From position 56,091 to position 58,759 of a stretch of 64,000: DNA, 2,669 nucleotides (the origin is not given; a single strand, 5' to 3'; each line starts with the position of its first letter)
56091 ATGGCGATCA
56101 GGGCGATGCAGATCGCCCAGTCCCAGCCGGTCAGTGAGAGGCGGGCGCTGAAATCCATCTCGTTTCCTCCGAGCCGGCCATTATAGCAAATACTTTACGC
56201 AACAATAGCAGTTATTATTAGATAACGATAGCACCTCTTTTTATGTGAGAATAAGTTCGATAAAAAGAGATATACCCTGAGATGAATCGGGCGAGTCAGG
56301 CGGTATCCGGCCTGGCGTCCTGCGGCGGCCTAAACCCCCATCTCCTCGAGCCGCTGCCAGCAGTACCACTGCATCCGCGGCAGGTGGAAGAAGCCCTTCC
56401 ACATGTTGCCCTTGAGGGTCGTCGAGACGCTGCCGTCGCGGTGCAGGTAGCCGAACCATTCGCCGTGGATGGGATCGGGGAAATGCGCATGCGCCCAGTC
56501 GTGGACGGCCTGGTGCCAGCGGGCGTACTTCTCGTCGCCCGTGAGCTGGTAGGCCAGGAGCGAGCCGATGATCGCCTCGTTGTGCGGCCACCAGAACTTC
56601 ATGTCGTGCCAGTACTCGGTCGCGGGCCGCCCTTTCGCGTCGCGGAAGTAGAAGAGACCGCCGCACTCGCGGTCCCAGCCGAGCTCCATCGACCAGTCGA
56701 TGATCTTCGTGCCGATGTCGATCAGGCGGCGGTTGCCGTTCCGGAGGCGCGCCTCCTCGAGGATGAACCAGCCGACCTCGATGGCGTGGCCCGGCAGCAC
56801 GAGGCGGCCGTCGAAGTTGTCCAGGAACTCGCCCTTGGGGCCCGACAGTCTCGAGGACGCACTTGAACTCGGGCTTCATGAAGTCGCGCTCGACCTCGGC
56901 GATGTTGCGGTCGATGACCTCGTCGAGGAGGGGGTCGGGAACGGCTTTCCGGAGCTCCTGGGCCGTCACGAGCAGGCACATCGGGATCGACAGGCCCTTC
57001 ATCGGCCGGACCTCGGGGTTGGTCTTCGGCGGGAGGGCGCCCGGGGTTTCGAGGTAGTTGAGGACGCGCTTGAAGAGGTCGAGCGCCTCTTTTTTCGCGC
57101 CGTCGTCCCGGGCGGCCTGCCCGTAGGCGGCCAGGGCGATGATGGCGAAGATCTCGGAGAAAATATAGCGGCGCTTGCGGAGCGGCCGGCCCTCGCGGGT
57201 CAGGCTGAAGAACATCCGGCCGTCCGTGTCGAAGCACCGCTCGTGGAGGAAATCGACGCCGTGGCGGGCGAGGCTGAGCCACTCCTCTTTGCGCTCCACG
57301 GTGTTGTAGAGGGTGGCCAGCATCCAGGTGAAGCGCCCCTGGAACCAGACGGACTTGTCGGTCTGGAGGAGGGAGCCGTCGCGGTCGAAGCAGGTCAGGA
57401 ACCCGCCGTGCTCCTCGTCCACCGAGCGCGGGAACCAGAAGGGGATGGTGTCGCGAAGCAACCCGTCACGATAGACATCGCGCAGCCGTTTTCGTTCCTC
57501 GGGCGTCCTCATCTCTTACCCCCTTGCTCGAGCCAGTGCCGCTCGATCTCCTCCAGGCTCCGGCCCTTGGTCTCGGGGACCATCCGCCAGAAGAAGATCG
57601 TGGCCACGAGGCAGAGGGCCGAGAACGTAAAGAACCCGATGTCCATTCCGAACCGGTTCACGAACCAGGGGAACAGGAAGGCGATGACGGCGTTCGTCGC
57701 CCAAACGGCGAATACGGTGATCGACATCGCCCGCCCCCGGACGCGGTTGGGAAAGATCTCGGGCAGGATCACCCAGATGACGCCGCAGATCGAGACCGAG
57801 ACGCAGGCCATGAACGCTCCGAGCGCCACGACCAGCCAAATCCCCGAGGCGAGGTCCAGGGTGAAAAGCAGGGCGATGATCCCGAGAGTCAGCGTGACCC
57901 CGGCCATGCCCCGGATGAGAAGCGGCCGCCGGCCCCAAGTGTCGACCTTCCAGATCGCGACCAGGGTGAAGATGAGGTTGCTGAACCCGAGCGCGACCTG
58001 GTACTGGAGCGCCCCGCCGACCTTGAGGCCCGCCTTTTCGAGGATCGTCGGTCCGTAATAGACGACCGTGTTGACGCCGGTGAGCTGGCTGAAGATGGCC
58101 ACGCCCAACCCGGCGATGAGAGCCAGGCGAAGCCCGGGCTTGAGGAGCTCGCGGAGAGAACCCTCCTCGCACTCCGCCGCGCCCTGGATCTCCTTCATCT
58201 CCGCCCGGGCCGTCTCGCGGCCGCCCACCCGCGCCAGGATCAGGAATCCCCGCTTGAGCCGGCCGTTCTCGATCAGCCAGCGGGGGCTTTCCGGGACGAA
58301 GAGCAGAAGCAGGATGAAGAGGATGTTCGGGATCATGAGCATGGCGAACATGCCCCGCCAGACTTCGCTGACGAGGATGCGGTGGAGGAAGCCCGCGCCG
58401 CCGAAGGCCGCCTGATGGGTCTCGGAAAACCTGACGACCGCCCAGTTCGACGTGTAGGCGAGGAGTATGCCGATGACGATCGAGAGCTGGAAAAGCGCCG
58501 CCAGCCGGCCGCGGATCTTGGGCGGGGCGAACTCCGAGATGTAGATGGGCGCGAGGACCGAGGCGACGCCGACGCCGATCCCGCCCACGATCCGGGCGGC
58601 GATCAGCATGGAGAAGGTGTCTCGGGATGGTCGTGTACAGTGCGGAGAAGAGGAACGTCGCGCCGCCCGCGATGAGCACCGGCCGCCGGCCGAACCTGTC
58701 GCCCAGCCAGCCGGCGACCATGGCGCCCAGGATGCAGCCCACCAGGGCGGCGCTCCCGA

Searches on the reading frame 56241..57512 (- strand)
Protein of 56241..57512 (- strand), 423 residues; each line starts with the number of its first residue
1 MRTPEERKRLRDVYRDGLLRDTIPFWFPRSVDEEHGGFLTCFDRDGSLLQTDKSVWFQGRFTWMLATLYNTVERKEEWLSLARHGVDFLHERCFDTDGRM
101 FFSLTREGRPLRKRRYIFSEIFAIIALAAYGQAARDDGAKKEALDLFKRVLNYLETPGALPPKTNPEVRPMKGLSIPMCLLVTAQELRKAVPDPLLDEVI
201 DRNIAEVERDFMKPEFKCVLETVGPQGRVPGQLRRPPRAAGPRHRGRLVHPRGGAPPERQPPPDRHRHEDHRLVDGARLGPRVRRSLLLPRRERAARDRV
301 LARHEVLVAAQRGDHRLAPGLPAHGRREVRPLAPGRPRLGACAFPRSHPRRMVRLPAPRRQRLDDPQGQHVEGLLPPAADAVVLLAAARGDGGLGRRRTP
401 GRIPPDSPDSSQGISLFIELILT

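Call 8: search_protein_families(library=pfam, proteins=[window:56241-57512:-], max_evalue=0.001)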
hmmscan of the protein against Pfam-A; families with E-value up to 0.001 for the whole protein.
window:56241-57512:- (423 aa): 1 family
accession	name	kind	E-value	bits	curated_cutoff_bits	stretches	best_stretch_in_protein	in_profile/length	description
PF07221.17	GlcNAc_2-epim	-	1.4e-15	57.9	23.4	1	37-156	1-118/347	N-acylglucosamine 2-epimerase (GlcNAc 2-epimerase)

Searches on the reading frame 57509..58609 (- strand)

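Call 8: search_protein_families(library=pfam, proteins=[window:57509-58609:-], max_evalue=0.001)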
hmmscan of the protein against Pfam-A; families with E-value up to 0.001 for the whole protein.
window:57509-58609:- (366 aa): 2 families
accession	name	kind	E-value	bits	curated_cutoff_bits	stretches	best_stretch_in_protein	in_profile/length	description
PF00083.30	Sugar_tr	-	2.4e-87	294.1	22.3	1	1-359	104-452/452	Sugar (and other) transporter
PF07690.21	MFS_1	-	5.7e-25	88.4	33.4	2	1-273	87-314/347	Major Facilitator Superfamily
